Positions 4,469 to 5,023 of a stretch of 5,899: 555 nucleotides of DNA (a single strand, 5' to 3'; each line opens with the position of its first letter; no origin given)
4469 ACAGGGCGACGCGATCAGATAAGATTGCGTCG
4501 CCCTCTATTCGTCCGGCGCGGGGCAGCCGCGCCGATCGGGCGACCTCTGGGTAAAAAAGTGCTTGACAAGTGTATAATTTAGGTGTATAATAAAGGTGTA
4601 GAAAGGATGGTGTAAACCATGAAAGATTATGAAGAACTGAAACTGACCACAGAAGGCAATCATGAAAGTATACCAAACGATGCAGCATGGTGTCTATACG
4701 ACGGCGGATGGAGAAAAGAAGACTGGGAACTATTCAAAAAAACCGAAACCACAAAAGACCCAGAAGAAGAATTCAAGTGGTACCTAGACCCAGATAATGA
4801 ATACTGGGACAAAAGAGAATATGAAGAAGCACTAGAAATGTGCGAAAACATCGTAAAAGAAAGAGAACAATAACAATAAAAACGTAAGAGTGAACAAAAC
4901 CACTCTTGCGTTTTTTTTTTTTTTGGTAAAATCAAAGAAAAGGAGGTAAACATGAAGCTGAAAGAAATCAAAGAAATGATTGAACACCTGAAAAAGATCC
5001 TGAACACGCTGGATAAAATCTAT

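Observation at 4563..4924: Moron-like autonomous cassette: perfect promoter, an 84-aa highly acidic Trp-rich protein, and a T14 terminator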

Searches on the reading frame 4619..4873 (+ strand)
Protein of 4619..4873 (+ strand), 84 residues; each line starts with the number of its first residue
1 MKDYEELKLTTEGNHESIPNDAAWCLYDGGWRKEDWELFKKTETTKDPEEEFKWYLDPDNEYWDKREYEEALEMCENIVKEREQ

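Call 6: search_protein_families(library=pfam, proteins=[window:4619-4873:+], max_evalue=0.1)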
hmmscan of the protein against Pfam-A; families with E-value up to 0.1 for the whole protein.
window:4619-4873:+ (84 aa): 0 families

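Call 9: search_protein_families(library=phrogs, proteins=[window:4619-4873:+], max_evalue=0.1)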
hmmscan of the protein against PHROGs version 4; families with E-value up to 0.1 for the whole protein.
window:4619-4873:+ (84 aa): 1 family
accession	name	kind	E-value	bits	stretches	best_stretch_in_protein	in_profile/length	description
phrog_28186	-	unknown function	0.0051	17.9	1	48-79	22-53/66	-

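Call 10: find_homologous_proteins(query=window:4619-4870:+, max_evalue=0.01)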
Query window:4619-4870:+ (84 aa): 5 proteins with E <= 0.01 among 5 candidates.
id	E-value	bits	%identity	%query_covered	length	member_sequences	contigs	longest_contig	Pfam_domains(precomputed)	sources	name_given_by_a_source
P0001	9.1e-50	184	98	100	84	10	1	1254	-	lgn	-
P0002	4.1e-9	54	56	74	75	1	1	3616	-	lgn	-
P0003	5.6e-7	47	48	74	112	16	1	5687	-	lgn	-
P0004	1.1e-6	46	50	74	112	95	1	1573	-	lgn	-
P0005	1.7e-3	36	90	24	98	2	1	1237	-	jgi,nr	jgi:hypothetical protein|nr:MAG TPA: capsid protein [Microviridae sp.]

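Call 11: search_dna_similar(query=window:4619-4870:+, collection=phages, mode=protein, max_evalue=1)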
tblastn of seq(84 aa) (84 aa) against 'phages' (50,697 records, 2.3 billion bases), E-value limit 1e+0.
No match.

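Call 14: find_encoding_contigs(protein=P0003, flank=6000)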
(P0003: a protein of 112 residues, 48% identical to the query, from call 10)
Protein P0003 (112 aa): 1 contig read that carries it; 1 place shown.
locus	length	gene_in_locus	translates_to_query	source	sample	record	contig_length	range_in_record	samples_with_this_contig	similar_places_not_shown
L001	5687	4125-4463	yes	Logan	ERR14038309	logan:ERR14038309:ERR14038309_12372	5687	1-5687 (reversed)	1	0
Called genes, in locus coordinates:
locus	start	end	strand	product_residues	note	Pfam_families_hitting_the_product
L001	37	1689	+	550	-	PF02305:Phage_F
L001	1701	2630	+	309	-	-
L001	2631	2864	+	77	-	-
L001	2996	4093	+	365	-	PF23343:REP_ORF2-G2P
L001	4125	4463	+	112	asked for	-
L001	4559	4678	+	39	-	-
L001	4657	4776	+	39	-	-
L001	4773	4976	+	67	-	-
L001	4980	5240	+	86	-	PF20577:Phage_ORF5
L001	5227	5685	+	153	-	?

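Call 15: find_encoding_contigs(protein=P0002, flank=6000)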
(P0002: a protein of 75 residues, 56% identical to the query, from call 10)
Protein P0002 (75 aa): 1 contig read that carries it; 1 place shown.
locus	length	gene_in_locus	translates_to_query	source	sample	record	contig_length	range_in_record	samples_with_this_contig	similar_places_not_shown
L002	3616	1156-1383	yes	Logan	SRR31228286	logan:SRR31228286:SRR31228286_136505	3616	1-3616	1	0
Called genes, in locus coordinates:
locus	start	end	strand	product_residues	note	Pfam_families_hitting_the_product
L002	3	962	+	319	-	?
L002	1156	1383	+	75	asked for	-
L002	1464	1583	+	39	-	-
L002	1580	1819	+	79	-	-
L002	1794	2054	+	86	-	PF20577:Phage_ORF5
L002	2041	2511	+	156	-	PF09675:Chlamy_scaf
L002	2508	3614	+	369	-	?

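Call 26: find_homologous_proteins(query=A2, max_evalue=0.01)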
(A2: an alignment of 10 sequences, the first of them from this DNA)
Query A2 (10 sequences) (84 aa, profile of the alignment): 832 proteins with E <= 0.01 among 8000 candidates; the best 120 are listed.
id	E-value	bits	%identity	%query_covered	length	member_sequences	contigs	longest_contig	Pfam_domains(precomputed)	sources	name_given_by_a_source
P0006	4.3e-22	95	57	25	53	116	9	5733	-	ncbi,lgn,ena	-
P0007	8.8e-22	94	60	18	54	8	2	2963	-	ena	-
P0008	1.3e-21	94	57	25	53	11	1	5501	-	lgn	-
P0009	3.3e-21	93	53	23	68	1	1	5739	-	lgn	-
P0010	3.3e-21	93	62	25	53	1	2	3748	-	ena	-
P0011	8.9e-21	91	64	17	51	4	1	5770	-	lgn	-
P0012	1.3e-20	91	62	25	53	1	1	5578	-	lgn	-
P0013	1.7e-20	90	60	30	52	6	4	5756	-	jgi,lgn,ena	jgi:hypothetical protein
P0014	1.7e-20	90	57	25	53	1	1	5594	-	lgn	-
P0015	1.7e-20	90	52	32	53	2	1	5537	-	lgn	-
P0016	1.3e-19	87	53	18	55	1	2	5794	-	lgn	-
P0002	1.9e-19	87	56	74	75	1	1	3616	-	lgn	-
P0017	2.0e-19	87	50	24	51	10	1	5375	-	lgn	-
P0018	2.2e-19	87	50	24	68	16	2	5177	-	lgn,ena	-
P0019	2.4e-19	87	55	24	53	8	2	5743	-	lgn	-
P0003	1.4e-16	78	48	74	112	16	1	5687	-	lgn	-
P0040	1.6e-14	71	48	31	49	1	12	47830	-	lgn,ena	-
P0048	1.6e-13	68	63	19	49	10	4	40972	-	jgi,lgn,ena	jgi:hypothetical protein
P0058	4.1e-13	67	47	36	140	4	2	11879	-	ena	-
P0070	6.7e-12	63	33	63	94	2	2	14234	-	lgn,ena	-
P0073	2.2e-11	61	43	39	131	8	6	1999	-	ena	-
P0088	2.4e-10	58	53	23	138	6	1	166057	-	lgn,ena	-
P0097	4.0e-10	57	67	21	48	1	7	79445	-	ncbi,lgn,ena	-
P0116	9.1e-10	56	55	26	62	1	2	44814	-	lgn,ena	-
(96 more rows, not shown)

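Call 28: find_encoding_contigs(protein=P0097, flank=8000, max_places=4)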
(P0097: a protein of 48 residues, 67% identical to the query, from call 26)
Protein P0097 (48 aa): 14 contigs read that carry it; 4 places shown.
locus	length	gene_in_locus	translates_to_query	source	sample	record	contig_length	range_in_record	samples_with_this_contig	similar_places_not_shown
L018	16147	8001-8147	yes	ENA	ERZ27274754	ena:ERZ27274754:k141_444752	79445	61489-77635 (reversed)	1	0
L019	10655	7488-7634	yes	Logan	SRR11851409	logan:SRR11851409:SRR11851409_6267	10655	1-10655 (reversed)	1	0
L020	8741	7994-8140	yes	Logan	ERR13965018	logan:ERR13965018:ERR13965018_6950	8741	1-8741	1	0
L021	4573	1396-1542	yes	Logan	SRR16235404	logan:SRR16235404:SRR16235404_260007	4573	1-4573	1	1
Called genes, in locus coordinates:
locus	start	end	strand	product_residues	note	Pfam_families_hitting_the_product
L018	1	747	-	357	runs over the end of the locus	PF01073:3Beta_HSD, PF01370:Epimerase, PF02719:Polysacc_synt_2, PF04321:RmlD_sub_bind, PF07993:NAD_binding_4, PF16363:GDP_Man_Dehyd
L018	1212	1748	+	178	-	PF00657:Lipase_GDSL, PF04311:DUF459 (faint), PF13472:Lipase_GDSL_2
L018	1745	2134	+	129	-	PF00581:Rhodanese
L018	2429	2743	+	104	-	-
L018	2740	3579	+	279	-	PF13276:HTH_21, PF00665:rve, PF13683:rve_3, PF13333:rve_2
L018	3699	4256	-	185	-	PF12844:HTH_19 (faint), PF13560:HTH_31, PF01381:HTH_3 (weak), PF13413:HTH_25 (faint), PF13443:HTH_26 (faint), PF01381:HTH_3 (weak), PF13560:HTH_31 (weak)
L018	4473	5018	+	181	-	PF06414:Zeta_toxin, PF07931:CPT, PF13671:AAA_33, PF13238:AAA_18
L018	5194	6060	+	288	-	PF04439:Adenyl_transf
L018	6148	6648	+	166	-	-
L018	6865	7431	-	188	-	-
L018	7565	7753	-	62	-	-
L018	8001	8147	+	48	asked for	-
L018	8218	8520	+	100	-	-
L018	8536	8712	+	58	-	-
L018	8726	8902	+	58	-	-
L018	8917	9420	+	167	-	-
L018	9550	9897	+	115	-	-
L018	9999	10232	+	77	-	-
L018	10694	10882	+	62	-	PF22147:AcrIC5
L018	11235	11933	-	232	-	PF04203:Sortase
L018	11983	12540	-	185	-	PF05683:Fumerase_C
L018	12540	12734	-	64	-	-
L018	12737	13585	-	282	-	PF05681:Fumerase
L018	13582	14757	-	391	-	PF00390:malic, PF03949:Malic_M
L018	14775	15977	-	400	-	PF01545:Cation_efflux, PF16916:ZT_dimer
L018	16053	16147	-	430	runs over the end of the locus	PF00709:Adenylsucc_synt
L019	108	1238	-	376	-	PF00589:Phage_integrase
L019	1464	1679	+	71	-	-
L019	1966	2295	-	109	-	-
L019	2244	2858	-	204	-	-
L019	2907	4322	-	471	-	-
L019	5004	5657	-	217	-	PF21825:Sequestin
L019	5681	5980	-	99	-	PF21983:NikA-like (faint)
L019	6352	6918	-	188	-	-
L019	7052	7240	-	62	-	-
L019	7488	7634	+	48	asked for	-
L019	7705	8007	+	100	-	-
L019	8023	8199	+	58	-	-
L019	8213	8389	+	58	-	-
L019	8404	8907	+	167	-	-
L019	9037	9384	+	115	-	-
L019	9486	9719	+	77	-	-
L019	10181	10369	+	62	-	PF22147:AcrIC5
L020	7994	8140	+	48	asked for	-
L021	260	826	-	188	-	-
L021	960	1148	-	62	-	-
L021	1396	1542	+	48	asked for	-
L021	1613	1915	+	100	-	-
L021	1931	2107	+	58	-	-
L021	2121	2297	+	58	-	-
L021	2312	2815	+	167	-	-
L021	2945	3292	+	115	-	-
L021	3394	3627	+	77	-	-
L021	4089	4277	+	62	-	PF22147:AcrIC5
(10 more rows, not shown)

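Call 29: find_encoding_contigs(protein=P0048, flank=8000, max_places=4)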
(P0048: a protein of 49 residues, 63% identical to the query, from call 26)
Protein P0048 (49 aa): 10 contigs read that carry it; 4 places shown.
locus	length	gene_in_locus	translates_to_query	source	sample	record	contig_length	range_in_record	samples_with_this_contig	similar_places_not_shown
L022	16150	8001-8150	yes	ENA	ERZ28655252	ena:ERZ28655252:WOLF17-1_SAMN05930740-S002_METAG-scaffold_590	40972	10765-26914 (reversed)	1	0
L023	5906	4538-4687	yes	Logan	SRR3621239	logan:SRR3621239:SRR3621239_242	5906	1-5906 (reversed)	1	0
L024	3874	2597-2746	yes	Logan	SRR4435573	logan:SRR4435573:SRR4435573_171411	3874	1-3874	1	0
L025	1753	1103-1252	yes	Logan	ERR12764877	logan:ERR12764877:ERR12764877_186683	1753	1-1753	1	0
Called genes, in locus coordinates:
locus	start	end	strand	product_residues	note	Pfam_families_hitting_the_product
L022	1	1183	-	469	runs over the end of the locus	PF00176:SNF2-rel_dom, PF00271:Helicase_C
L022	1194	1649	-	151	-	PF00436:SSB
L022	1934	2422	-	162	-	PF05772:NinB (faint)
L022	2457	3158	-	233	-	-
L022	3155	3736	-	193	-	PF04404:ERF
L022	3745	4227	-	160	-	PF05565:Sipho_Gp157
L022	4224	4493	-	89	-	-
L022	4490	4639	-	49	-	-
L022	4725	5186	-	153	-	-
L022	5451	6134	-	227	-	-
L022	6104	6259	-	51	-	-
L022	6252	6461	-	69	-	PF13560:HTH_31, PF12844:HTH_19, PF01381:HTH_3, PF13443:HTH_26 (weak)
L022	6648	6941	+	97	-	PF01381:HTH_3, PF13443:HTH_26 (weak)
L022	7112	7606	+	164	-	-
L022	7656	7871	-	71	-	-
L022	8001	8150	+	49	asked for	-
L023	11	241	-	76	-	-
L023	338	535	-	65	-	-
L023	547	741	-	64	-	-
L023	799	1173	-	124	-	-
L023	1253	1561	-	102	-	-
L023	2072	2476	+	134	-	-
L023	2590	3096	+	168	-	-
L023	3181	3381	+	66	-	-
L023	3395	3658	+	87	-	-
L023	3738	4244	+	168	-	-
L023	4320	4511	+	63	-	PF22147:AcrIC5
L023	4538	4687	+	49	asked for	-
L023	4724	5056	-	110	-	-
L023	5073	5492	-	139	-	-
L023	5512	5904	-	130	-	?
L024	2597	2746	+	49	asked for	-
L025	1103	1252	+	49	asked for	-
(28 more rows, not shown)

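Call 32: search_protein_families(library=phrogs, proteins=[P0048, P0097, P0006, P0070, P0088, P0073, P0116], max_evalue=0.01)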
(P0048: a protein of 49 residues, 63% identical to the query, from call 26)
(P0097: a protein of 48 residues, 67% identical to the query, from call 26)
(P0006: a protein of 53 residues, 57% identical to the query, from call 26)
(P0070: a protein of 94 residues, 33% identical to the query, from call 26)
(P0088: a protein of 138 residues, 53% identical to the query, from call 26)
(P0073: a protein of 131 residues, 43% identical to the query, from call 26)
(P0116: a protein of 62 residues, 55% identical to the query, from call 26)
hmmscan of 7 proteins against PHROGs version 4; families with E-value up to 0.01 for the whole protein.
P0048 (49 aa): 0 families

P0097 (48 aa): 0 families

P0006 (53 aa): 0 families

P0070 (94 aa): 0 families

P0088 (138 aa): 0 families

P0073 (131 aa): 0 families

P0116 (62 aa): 0 families

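Call 33: search_protein_families(library=pfam, proteins=[P0048, P0097, P0006, P0070, P0088, P0073, P0116, P0058], max_evalue=0.1)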
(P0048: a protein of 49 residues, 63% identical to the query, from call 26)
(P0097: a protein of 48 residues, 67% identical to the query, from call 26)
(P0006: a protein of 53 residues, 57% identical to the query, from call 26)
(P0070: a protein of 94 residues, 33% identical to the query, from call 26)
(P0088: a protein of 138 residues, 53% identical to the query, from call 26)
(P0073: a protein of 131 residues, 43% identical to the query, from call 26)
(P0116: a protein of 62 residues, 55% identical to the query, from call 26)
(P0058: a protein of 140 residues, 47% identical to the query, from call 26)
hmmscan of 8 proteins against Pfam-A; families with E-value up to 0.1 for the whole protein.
P0048 (49 aa): 0 families

P0097 (48 aa): 1 family
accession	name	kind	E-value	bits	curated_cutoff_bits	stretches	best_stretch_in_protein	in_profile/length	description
PF07746.16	LigA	-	0.073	13.7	25.3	1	18-41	18-41/87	Aromatic-ring-opening dioxygenase LigAB, LigA subunit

P0006 (53 aa): 1 family
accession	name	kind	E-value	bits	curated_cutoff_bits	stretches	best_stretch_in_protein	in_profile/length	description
PF21120.3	MCM_WH_arc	-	0.02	15.4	26.1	1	27-49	28-50/63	Archaeal MCM, winged-helix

P0070 (94 aa): 1 family
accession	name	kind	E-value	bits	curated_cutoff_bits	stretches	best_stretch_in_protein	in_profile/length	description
PF24731.1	DUF7683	-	0.047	14.5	27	0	61-85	34-57/73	Domain of unknown function (DUF7683)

P0088 (138 aa): 1 family
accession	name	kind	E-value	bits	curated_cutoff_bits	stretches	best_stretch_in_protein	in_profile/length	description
PF16356.10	DUF4983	-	0.0072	17.3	26.4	1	30-60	39-69/88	Domain of unknown function (DUF4983)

P0073 (131 aa): 0 families

P0116 (62 aa): 0 families

P0058 (140 aa): 0 families

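Call 36: search_solved_structures(query=A3, max_evalue=10, show_alignments=2)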
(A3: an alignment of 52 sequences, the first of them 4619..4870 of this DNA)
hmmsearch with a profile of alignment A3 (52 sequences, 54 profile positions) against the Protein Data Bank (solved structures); distinct sequences matched with E-value up to 10: 8.
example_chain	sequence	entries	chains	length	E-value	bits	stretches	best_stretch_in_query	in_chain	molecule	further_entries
2nov_A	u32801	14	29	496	0.36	13.6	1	25-43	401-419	DNA topoisomerase 4 subunit A | ParC55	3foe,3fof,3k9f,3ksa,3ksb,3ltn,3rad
1x5b_A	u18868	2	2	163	0.46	13.3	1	24-47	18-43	signal transducing adaptor molecule 2 | Signal transducing adapter molecule 2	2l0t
9gef_A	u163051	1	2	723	0.81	12.5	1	25-43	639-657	DNA TOPOISOMERASE (ATP-HYDROLYZING),DNA TOPOISOMERASE 4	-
4z3o_A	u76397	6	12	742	0.84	12.4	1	25-43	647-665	DNA topoisomerase 4 subunit B,ParE30-ParC55 fused topo IV from S. pneumoniae | DNA topoisomerase 4 subunit B,DNA topoisomerase 4 subunit A | Fused ParE30ParC55 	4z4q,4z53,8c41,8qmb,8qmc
2inr_A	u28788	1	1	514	0.89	12.4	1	26-43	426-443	DNA topoisomerase 4 subunit A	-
1yo7_A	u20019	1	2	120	1.2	12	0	27-50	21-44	Regulatory protein rop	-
2wvq_A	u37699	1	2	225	2.1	11.1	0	10-19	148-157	SMALL S PROTEIN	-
2wvn_A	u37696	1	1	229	2.2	11.1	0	10-19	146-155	SMALL S PROTEIN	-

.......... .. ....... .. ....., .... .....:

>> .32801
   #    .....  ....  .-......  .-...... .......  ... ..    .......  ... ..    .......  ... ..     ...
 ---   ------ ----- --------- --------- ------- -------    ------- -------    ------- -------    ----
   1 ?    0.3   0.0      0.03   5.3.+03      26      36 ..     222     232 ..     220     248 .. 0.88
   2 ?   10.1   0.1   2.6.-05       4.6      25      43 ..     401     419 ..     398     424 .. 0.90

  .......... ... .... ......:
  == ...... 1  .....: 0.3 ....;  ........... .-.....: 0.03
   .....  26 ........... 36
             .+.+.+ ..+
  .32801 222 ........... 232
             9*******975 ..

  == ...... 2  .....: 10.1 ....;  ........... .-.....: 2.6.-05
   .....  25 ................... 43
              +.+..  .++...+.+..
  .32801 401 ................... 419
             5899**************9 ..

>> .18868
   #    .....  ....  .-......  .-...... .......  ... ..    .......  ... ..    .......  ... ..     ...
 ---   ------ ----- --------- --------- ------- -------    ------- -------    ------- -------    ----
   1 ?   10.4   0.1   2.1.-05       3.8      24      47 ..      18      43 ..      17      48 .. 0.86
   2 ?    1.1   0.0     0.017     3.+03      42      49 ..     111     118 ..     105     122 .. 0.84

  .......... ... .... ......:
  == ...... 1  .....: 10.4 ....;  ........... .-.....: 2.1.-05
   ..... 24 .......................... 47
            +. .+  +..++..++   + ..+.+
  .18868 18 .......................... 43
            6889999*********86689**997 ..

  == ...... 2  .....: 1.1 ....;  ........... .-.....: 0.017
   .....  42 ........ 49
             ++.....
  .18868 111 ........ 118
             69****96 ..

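Call 40: predict_structure(alignment_id=A3)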
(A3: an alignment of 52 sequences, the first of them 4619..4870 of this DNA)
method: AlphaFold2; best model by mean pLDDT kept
length: 84 residues; sequences in the alignment: 52
mean_pLDDT: 52.3   pTM: 0.30
mean pLDDT of the five models: 52.3, 51.5, 51.3, 51.2, 47.7
residues with pLDDT >= 90: 0; 70-90: 3; 50-70: 47; < 50: 34
segments of 3 or more residues with pLDDT < 50: 1-21, 36-44
pLDDT, mean of each block of 10 residues (from residue 1): 35 42 49 51 49 60 62 68 61
secondary structure, 60 per line:
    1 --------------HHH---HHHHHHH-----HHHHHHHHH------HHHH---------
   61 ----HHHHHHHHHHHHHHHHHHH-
elements in order: H21-27 H33-41 H48-51 H65-83

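Call 42: search_protein_representatives(alignment_id=A3)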
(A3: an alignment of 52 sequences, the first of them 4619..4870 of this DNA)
Query: 52 sequences, 54 profile positions. Proteins with E-value up to 0.001 (for the whole library): 576; up to 1e-10: 207; up to 1e-30: 1. The best 150 are listed.
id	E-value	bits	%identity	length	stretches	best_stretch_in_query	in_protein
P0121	1.1e-35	137.0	-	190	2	8-53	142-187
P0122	3.6e-29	116.1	-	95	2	3-53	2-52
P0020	6.2e-23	96.2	-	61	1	1-49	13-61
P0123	8.9e-22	92.5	-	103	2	4-51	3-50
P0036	1.4e-21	91.8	-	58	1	1-53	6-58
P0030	1.2e-20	88.8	-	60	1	2-53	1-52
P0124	7.5e-20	86.3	-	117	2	3-53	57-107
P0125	3.2e-19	84.3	-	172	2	15-53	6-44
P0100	5.9e-19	83.4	-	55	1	6-53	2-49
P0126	7.5e-19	83.1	-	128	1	2-53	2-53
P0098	3.2e-18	81.1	-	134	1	6-53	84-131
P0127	1.2e-17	79.2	-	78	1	2-53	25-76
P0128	1.9e-17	78.6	-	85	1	3-53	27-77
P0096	1.9e-17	78.6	-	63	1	4-52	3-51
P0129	2.1e-17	78.5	-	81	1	6-53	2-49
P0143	6.4e-16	73.7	-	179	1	5-53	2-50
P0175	2.9e-14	68.4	-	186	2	6-51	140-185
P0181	4.5e-14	67.8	-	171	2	8-53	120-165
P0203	2.6e-13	65.4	-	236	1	4-52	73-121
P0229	1.3e-12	63.2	-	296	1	3-53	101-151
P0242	2.7e-12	62.1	-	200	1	2-49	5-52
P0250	3.6e-12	61.7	-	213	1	10-53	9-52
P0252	3.7e-12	61.6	-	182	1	7-51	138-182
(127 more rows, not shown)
